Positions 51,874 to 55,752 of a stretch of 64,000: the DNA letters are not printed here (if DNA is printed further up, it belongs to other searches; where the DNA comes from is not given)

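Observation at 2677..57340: Recurrent -10 boxes 5-9 nt upstream of start codons: a leaderless-mRNA architecture for operon-first genes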

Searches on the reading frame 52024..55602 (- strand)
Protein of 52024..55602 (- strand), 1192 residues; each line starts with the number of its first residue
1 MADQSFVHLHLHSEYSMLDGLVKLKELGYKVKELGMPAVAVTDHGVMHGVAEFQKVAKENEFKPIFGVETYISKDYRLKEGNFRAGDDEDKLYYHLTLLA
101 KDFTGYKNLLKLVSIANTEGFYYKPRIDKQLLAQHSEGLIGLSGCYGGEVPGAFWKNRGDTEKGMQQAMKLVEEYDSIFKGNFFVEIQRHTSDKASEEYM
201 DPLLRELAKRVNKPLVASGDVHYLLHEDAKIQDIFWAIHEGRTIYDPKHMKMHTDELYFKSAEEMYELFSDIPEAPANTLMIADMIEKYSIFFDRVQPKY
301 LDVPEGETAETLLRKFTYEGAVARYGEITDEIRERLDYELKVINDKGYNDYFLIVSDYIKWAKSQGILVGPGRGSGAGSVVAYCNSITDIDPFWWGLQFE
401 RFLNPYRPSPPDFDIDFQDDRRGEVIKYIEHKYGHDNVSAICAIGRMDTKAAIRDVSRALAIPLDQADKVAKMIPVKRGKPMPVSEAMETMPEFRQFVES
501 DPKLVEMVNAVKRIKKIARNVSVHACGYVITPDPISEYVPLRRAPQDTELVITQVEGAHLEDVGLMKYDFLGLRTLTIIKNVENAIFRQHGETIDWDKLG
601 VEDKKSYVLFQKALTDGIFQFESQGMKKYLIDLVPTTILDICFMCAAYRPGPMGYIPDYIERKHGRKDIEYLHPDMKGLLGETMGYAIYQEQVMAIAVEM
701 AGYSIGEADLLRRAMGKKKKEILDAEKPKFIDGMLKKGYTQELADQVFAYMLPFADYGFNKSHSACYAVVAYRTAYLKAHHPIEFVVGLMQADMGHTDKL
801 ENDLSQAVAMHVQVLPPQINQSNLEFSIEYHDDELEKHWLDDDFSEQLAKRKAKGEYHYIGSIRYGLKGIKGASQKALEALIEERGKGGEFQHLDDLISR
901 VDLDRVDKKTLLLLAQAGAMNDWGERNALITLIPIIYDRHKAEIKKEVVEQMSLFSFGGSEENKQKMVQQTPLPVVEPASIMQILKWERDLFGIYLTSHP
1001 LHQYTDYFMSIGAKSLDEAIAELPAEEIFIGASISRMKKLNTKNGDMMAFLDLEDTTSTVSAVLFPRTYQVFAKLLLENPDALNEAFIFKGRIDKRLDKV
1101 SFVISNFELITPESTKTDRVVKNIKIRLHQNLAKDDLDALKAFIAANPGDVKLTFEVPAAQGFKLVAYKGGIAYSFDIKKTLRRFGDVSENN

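Call 22: find_encoding_contigs(protein=window:52024-55602:-, flank=10000, max_places=2)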
Protein window:52024-55602:- (1192 aa): 3 contigs read that carry it; 1 place shown.
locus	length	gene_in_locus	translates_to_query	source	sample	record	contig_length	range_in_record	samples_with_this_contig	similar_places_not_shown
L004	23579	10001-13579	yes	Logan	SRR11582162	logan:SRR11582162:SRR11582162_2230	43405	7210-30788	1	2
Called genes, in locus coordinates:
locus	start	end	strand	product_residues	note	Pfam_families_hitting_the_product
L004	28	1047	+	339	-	PF06723:MreB_Mbl, PF00012:HSP70 (weak), PF14450:FtsA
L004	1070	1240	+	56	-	-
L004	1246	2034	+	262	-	PF13641:Glyco_tranf_2_3, PF00535:Glycos_transf_2, PF10111:Glyco_tranf_2_2 (weak)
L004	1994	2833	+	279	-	PF00535:Glycos_transf_2, PF10111:Glyco_tranf_2_2, PF13641:Glyco_tranf_2_3, PF13632:Glyco_trans_2_3 (weak)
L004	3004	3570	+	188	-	PF00466:Ribosomal_L10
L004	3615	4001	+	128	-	PF16320:Ribosomal_L12_N, PF00542:Ribosomal_L12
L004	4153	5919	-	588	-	PF00664:ABC_membrane, PF00005:ABC_tran, PF02463:SMC_N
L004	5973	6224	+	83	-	PF01541:GIY-YIG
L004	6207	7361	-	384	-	-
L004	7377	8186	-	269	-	-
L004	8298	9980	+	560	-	PF05496:RuvB_N (faint), PF13177:DNA_pol3_delta2, PF12775:AAA_7 (faint), PF13173:AAA_14 (faint), PF13401:AAA_22, PF00004:AAA, PF07728:AAA_5 (weak), PF22608:DNAX_ATPase_lid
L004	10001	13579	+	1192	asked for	PF02811:PHP, PF07733:DNA_pol3_alpha, PF17657:DNA_pol3_finger, PF14579:HHH_6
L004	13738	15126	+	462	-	PF11638:DnaA_N, PF01695:IstB_IS21 (weak), PF00308:Bac_DnaA, PF13173:AAA_14 (weak), PF08299:Bac_DnaA_C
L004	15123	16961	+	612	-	PF01841:Transglut_core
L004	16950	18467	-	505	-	PF01743:PolyA_pol, PF12627:PolyA_pol_RNAbd, PF01966:HD, PF13735:tRNA_NucTran2_2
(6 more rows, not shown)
